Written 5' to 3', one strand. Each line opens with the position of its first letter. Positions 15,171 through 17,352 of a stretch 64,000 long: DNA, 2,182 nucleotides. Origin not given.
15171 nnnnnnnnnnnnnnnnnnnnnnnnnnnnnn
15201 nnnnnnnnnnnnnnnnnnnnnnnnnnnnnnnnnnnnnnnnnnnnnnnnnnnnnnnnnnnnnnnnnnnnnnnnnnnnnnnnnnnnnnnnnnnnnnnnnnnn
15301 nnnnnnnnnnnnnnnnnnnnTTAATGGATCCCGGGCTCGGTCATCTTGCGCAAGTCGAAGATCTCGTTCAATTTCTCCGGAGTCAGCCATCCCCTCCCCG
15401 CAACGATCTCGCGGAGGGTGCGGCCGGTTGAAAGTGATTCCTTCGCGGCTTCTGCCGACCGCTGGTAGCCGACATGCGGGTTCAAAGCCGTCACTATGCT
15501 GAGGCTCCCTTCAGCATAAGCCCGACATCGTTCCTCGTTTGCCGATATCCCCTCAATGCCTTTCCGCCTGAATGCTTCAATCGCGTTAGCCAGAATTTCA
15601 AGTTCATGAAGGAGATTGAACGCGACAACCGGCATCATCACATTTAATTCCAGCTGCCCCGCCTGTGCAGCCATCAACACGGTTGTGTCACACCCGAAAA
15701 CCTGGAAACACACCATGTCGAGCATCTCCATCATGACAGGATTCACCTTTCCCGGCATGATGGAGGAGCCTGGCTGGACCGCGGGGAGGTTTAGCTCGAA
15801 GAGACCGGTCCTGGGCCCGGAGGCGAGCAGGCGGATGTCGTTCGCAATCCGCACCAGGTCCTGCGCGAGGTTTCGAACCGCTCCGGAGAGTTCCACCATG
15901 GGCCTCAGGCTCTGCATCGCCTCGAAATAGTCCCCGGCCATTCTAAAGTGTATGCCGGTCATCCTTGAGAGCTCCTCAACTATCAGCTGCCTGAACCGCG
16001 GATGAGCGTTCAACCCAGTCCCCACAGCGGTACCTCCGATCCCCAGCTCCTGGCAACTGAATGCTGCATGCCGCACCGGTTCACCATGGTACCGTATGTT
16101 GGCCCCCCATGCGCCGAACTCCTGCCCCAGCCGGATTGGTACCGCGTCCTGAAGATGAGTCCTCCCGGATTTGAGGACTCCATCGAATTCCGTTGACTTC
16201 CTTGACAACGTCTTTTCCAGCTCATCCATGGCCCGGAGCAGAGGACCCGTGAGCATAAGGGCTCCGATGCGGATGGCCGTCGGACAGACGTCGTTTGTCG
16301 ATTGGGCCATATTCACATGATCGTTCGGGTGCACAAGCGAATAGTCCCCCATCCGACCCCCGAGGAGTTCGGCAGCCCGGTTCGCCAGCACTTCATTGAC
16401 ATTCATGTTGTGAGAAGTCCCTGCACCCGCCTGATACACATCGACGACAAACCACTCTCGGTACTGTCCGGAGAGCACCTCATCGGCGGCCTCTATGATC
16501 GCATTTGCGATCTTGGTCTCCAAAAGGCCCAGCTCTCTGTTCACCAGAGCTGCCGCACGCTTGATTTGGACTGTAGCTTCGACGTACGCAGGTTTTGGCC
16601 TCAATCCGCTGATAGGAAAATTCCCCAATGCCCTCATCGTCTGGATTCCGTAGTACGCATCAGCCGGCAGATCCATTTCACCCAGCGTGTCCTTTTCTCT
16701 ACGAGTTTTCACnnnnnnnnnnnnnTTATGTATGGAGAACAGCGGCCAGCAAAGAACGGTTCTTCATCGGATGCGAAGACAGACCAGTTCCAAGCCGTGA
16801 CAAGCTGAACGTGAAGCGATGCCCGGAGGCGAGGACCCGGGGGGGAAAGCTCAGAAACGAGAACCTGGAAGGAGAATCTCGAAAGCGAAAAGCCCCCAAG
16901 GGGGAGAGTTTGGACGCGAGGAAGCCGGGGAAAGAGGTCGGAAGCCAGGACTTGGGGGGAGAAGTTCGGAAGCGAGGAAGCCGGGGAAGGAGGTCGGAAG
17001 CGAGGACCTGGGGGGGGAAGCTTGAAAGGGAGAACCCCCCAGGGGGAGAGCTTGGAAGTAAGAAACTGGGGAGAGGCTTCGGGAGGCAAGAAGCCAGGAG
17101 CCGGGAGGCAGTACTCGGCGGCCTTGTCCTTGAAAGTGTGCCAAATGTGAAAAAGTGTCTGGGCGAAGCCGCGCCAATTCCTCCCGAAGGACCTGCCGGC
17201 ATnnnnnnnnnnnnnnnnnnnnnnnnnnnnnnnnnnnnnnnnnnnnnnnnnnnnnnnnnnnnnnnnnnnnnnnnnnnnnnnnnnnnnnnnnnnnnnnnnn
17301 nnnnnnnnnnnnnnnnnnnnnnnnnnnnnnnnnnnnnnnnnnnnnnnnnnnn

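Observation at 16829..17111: Purine-rich degenerate 28-bp tandem repeat array in the aspA upstream region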

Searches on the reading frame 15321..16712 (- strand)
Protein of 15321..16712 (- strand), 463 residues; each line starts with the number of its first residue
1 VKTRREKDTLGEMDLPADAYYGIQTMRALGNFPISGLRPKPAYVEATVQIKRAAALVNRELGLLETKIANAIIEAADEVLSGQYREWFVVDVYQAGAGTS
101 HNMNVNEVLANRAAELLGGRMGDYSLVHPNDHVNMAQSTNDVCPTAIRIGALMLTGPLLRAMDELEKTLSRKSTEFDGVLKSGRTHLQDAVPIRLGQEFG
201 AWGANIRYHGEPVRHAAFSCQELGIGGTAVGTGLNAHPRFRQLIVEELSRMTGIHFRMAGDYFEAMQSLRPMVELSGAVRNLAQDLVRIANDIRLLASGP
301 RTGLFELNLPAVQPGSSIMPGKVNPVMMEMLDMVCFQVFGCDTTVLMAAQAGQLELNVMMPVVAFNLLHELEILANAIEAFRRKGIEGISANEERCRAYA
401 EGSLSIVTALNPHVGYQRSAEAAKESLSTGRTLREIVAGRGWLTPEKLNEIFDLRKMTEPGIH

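Call 5: search_protein_families(library=pfam, proteins=[window:15321-16712:-])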
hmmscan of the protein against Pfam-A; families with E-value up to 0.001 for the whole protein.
window:15321-16712:- (463 aa): 2 families
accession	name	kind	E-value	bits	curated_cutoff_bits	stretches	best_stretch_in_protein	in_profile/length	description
PF00206.25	Lyase_1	-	1.3e-92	311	27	1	11-340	1-312/312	Lyase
PF10415.14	FumaraseC_C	-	2.1e-19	70.1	32.5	1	406-459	1-54/54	Fumarase C C-terminus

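Call 11: find_encoding_contigs(protein=window:15321-16712:-, flank=6000, max_places=10)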
Protein window:15321-16712:- (463 aa): 2 contigs read that carry it; 2 places shown.
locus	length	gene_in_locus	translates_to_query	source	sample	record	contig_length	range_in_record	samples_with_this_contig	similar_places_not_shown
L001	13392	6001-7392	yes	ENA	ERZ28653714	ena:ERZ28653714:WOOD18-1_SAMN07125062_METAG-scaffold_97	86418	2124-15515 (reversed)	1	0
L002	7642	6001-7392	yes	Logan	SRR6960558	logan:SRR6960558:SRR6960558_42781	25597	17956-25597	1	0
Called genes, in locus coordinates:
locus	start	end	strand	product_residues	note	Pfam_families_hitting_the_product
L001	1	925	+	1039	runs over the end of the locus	PF00873:ACR_tran, PF03176:MMPL, PF02355:SecD_SecF_C (faint), PF03176:MMPL (weak)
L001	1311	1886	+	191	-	PF14360:PAP2_C (weak)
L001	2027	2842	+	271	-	PF00561:Abhydrolase_1, PF12146:Hydrolase_4, PF12697:Abhydrolase_6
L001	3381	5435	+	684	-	PF01055:Glyco_hydro_31_2nd, PF21365:Glyco_hydro_31_3rd, PF17137:DUF5110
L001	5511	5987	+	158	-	-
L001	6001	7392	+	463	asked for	PF00206:Lyase_1, PF10415:FumaraseC_C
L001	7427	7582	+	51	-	-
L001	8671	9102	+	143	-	-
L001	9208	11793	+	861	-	PF18962:Por_Secre_tail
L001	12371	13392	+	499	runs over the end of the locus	PF02449:Glyco_hydro_42 (weak), PF18962:Por_Secre_tail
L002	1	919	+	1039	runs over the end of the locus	PF00873:ACR_tran, PF03176:MMPL, PF02355:SecD_SecF_C (faint), PF03176:MMPL (weak)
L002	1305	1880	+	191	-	PF14360:PAP2_C (weak)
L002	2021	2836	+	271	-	PF00561:Abhydrolase_1, PF12146:Hydrolase_4, PF12697:Abhydrolase_6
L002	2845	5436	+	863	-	PF01055:Glyco_hydro_31_2nd, PF21365:Glyco_hydro_31_3rd, PF17137:DUF5110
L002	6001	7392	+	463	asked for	PF00206:Lyase_1, PF10415:FumaraseC_C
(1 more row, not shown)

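Call 15: find_related_loci(query=window:15321-16712:-, collection=genome_contigs, flank=4000)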
Query window:15321-16712:- (463 aa) in genome_contigs; peptide patterns used: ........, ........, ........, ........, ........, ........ (x = any residue, [..] = any of these).
600 stretches matched a pattern (row limit reached: there are more); 502 encode a relative of the query (tblastn E <= 1e-3); the best 80 are kept; 80 distinct loci.
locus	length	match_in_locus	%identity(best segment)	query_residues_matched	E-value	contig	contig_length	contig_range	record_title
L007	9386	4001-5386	73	1-462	0e+0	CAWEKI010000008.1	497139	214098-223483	MAG: uncultured Bacteroidetes bacterium isolate MFD05942.bin.1.2 genome assembly, contig: contig_44471, whole genome sho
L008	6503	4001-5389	70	1-463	0e+0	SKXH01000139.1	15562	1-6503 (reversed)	MAG: Bacteroidetes bacterium isolate CSSed162cmB_234 CSSed16-2cmB-10448, whole genome shotgun sequence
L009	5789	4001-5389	70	1-463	0e+0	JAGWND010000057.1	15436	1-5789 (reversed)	MAG: Bacteroidota bacterium isolate REEB223 contig-150_5919, whole genome shotgun sequence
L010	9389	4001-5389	69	1-463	0e+0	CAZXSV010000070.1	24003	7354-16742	MAG TPA_asm: uncultured Acidobacteriota bacterium isolate SRP192927_co7_610 genome assembly, contig: NODE_3581_length_24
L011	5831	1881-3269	69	1-463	0e+0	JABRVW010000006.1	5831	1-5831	MAG: Ignavibacterium sp. isolate MAG-04r c_000000003217, whole genome shotgun sequence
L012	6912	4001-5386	69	1-462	0e+0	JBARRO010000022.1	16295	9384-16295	MAG: Bacteroidota bacterium isolate MFD13499_ilm_asm_bin40 k127_512255, whole genome shotgun sequence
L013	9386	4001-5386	69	1-462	0e+0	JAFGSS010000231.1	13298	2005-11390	MAG: Acidobacteria bacterium isolate Zod_Metabat.919 k87_14614028, whole genome shotgun sequence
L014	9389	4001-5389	67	1-463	0e+0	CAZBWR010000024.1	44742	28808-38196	MAG TPA_asm: uncultured Chitinophagales bacterium isolate SRP287453_co1_248 genome assembly, contig: NODE_1256_length_44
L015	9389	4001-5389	67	1-463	0e+0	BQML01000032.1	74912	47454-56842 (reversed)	MAG: Bacteroidia bacterium HBSIN02 DNA, sequence032, whole genome shotgun sequence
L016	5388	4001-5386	68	1-462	0e+0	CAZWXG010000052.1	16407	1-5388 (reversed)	MAG TPA_asm: uncultured Acidobacteriota bacterium isolate SRP192927_co7_510 genome assembly, contig: NODE_6605_length_16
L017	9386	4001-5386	62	1-462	0e+0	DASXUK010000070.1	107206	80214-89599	MAG TPA_asm: Desulfuromonadaceae bacterium isolate SMAG_U4716 k141_220622, whole genome shotgun sequence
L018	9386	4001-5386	60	1-462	0e+0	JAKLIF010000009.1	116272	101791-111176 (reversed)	MAG: Elusimicrobia bacterium isolate RA.bin80 RA.bin80_9, whole genome shotgun sequence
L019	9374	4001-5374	62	2-459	0e+0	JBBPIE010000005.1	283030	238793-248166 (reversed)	MAG: Candidatus Onstottus arcticum isolate BPF1-18-20_bin_3 NODE_6_length_283030_cov_41.962187, whole genome shotgun seq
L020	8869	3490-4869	61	3-462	0e+0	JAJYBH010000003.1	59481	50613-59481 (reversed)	MAG: Deltaproteobacteria bacterium isolate BP8.bin69 NODE_618_length_59481_cov_2.151296, whole genome shotgun sequence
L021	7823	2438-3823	59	1-462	0e+0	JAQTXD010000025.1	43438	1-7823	MAG: Desulfuromonadaceae bacterium isolate STC_126 NODE_1703_length_43438_cov_4.012606_Sandtown_C, whole genome shotgun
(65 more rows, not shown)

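Call 21: find_homologous_proteins(query=window:15321-16712:-, max_evalue=1e-100)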
Query window:15321-16712:- (463 aa): 7999 proteins with E <= 1e-100 among 8000 candidates; the best 120 are listed.
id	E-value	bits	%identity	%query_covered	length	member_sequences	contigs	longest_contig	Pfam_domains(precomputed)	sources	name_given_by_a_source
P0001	8.1e-294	992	95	100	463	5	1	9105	PF10415.15,PF00206.26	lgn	-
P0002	2.0e-244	829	79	100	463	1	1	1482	PF10415.15,PF00206.26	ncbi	-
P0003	4.5e-237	805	78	100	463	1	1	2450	PF10415.15,PF00206.26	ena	-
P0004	7.0e-233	791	75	100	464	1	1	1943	PF10415.15,PF00206.26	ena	-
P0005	9.5e-233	791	75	100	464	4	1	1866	PF10415.15,PF00206.26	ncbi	-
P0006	2.9e-231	786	75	100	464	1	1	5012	PF10415.15,PF00206.26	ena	-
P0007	8.1e-230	781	75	100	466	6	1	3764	PF10415.15,PF00206.26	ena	-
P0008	3.7e-229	779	75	100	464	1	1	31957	PF10415.15,PF00206.26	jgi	jgi:aspartate ammonia-lyase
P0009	5.8e-229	779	75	100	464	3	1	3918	PF10415.15,PF00206.26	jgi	jgi:aspartate ammonia-lyase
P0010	7.5e-229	778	74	100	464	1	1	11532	PF10415.15,PF00206.26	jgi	jgi:aspartate ammonia-lyase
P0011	3.2e-228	776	75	100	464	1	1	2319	PF10415.15,PF00206.26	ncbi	-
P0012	3.7e-228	776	74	100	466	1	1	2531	PF10415.15,PF00206.26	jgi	-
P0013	5.9e-228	775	74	100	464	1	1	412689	PF10415.15,PF00206.26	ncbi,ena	-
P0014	2.0e-226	770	73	100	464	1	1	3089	PF10415.15,PF00206.26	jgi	jgi:aspartate ammonia-lyase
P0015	2.0e-226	770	73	100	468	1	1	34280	PF10415.15,PF00206.26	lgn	-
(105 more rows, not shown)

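Call 23: find_encoding_contigs(protein=P0001, flank=5000, max_places=6)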
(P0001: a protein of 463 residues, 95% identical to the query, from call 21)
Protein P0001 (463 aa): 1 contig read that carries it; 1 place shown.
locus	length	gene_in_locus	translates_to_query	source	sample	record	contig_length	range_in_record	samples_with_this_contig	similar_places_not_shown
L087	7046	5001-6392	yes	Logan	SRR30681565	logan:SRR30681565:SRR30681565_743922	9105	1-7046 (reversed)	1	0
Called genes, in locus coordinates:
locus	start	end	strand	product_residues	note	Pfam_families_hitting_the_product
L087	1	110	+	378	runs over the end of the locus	PF25919:BSH_CusB (faint), PF25917:BSH_RND, PF25973:BSH_CzcB, PF25984:BSH_YknX (weak), PF25881:HH_YBHG (faint), PF25885:HH_EMRA (weak), PF25876:HH_MFP_RND (weak), PF25954:Beta-barrel_RND_2 (weak)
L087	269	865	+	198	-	PF14360:PAP2_C (weak)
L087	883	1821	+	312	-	PF00561:Abhydrolase_1, PF12146:Hydrolase_4, PF12697:Abhydrolase_6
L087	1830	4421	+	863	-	PF01055:Glyco_hydro_31_2nd, PF21365:Glyco_hydro_31_3rd, PF17137:DUF5110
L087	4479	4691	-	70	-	-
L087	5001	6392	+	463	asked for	PF00206:Lyase_1, PF10415:FumaraseC_C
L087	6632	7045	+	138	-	?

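Call 24: find_encoding_contigs(protein=P0003, flank=5000, max_places=4)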
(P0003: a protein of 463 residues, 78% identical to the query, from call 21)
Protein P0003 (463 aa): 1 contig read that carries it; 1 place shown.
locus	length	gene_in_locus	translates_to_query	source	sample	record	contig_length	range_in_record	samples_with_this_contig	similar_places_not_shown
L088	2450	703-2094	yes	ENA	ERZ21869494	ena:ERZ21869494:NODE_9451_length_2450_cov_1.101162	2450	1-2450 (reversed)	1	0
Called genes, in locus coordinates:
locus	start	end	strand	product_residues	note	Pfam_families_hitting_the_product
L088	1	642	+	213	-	?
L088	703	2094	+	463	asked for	PF00206:Lyase_1, PF10415:FumaraseC_C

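Call 25: find_encoding_contigs(protein=P0008, flank=5000, max_places=4)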
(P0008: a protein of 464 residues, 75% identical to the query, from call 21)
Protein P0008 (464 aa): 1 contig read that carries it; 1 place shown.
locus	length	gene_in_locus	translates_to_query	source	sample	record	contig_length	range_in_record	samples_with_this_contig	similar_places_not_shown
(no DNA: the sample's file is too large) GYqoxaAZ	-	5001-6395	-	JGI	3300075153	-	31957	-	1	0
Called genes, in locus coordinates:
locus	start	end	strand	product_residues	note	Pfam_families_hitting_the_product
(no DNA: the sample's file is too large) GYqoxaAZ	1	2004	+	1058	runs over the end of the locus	PF00873:ACR_tran, PF03176:MMPL, PF02355:SecD_SecF_C (faint), PF03176:MMPL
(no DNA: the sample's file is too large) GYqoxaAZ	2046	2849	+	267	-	PF14360:PAP2_C (weak)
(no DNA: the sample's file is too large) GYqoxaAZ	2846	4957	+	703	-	PF04389:Peptidase_M28, PF16254:DUF4910 (weak)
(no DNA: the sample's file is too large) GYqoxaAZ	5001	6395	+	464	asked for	PF00206:Lyase_1, PF10415:FumaraseC_C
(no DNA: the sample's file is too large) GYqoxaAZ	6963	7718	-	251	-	PF12690:BsuPI (weak), PF18962:Por_Secre_tail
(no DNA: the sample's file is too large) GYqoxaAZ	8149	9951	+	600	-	PF02012:BNR (faint), PF15902:Sortilin-Vps10 (faint), PF25852:DUF6242_C (weak), PF18962:Por_Secre_tail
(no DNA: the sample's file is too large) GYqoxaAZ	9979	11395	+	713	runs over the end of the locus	PF14870:PSII_BNR, PF02012:BNR (faint), PF15902:Sortilin-Vps10 (faint), PF14870:PSII_BNR, PF18962:Por_Secre_tail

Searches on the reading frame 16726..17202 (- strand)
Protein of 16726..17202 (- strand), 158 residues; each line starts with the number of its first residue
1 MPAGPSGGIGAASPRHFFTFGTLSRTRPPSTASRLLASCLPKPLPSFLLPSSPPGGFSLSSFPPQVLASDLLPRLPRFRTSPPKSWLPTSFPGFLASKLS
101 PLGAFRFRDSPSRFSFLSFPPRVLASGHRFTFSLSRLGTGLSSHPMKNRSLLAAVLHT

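Call 43: search_protein_representatives(protein=window:16726-17202:-)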
Query: 158 residues. Proteins with E-value up to 0.001 (for the whole library): 1; up to 1e-10: 1; up to 1e-30: 1. The best 1 are listed.
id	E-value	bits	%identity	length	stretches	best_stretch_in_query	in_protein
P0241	1.5e-92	324.2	100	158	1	1-158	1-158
